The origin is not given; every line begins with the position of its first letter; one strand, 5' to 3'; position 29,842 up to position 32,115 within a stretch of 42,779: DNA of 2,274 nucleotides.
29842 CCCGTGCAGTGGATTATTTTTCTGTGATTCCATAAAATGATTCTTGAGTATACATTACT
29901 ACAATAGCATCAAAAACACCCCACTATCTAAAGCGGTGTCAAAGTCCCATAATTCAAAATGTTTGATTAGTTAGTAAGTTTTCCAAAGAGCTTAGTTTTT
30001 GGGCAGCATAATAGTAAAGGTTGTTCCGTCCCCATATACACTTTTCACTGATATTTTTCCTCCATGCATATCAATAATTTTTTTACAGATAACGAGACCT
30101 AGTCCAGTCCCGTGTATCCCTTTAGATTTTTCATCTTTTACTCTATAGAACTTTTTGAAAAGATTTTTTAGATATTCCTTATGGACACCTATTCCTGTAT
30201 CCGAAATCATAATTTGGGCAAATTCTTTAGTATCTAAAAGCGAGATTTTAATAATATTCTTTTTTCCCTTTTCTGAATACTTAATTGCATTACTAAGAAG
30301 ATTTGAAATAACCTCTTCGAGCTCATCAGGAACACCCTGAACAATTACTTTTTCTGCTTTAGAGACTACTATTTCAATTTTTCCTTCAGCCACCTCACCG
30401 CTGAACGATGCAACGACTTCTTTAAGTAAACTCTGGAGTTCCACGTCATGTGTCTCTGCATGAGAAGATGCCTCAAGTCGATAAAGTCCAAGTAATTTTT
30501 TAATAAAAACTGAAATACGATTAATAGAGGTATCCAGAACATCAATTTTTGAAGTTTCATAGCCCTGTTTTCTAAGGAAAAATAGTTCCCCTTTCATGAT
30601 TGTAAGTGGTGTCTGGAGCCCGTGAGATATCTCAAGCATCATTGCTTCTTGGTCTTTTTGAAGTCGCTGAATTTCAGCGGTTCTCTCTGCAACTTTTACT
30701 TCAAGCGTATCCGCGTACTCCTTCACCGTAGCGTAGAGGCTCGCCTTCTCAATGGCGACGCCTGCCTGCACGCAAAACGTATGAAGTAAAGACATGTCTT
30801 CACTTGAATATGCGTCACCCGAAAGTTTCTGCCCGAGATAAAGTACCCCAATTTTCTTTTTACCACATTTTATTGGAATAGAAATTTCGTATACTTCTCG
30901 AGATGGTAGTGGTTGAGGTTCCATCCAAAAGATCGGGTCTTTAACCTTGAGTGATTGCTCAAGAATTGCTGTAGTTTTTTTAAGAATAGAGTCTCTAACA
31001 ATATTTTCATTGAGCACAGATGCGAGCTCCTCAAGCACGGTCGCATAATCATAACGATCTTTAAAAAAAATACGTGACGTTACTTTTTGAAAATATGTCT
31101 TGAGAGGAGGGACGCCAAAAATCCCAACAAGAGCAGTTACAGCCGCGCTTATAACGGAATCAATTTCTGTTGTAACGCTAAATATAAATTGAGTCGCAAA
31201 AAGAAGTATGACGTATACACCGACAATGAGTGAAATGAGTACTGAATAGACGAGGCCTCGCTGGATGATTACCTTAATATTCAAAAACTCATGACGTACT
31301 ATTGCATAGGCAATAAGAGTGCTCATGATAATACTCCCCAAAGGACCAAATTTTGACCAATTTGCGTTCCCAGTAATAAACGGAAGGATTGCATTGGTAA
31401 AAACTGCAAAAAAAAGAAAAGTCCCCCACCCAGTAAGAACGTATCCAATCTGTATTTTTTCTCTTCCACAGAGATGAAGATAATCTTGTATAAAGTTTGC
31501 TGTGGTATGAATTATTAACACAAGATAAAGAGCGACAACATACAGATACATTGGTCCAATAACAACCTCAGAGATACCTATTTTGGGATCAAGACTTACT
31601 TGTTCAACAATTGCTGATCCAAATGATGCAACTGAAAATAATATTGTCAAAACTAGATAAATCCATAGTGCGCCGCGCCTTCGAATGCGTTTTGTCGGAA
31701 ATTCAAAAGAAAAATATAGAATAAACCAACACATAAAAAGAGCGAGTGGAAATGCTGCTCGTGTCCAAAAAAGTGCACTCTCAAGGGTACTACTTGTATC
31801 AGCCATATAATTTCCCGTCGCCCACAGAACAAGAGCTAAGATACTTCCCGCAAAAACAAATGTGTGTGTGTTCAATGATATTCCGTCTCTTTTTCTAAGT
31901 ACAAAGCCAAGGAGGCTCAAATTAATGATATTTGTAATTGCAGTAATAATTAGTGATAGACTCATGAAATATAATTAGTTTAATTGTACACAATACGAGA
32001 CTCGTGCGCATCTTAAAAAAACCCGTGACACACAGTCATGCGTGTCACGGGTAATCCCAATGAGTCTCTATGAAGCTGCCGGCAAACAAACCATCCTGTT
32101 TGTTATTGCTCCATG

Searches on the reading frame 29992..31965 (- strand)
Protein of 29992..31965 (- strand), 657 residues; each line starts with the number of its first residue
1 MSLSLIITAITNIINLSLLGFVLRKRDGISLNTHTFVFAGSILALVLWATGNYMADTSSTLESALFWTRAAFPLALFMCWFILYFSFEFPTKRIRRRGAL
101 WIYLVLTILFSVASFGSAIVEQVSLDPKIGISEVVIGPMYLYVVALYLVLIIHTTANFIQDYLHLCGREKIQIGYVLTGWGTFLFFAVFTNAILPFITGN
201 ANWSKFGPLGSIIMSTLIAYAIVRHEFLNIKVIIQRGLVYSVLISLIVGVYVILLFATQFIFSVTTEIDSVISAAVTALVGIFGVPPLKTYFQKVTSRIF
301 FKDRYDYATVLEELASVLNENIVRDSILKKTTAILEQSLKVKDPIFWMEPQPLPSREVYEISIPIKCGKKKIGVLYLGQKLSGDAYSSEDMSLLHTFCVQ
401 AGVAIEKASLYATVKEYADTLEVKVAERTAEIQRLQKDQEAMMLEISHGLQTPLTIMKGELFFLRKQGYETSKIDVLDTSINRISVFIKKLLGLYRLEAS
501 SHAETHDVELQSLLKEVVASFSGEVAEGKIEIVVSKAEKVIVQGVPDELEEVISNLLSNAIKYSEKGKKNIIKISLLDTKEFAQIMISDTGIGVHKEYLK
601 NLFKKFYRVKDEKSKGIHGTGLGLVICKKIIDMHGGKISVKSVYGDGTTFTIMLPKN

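Call 22: search_protein_families(library=pfam, proteins=[window:29992-31965:-], max_evalue=0.001)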
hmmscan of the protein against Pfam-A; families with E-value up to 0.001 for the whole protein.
window:29992-31965:- (657 aa): 8 families
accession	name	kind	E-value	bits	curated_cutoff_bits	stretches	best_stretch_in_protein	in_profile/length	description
PF02518.31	HATPase_c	-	3.1e-28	98.9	26.4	1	545-656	2-109/111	Histidine kinase-, DNA gyrase B-, and HSP90-like ATPase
PF16927.11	HisKA_7TM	-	2.3e-10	41.1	28.6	1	9-230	3-222/224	N-terminal 7TM region of histidine kinase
PF14501.12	HATPase_c_5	-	1.7e-06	28.3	22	1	549-642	6-90/102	GHKL domain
PF06532.16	NrsF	-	1.2e-05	25.7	26.8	1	36-122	20-106/204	Negative regulator of sigma F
PF13185.12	GAF_2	-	0.00012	22.7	28.6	1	319-406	53-136/136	GAF domain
PF00512.31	HisKA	-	0.00014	22.3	26.9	1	443-499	6-65/66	His Kinase A (phospho-acceptor) domain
PF13492.12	GAF_3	-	0.00019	22.3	27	1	353-406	78-128/129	GAF domain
PF13589.12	HATPase_c_3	-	0.0006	20.3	25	0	549-630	3-88/137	Histidine kinase-, DNA gyrase B-, and HSP90-like ATPase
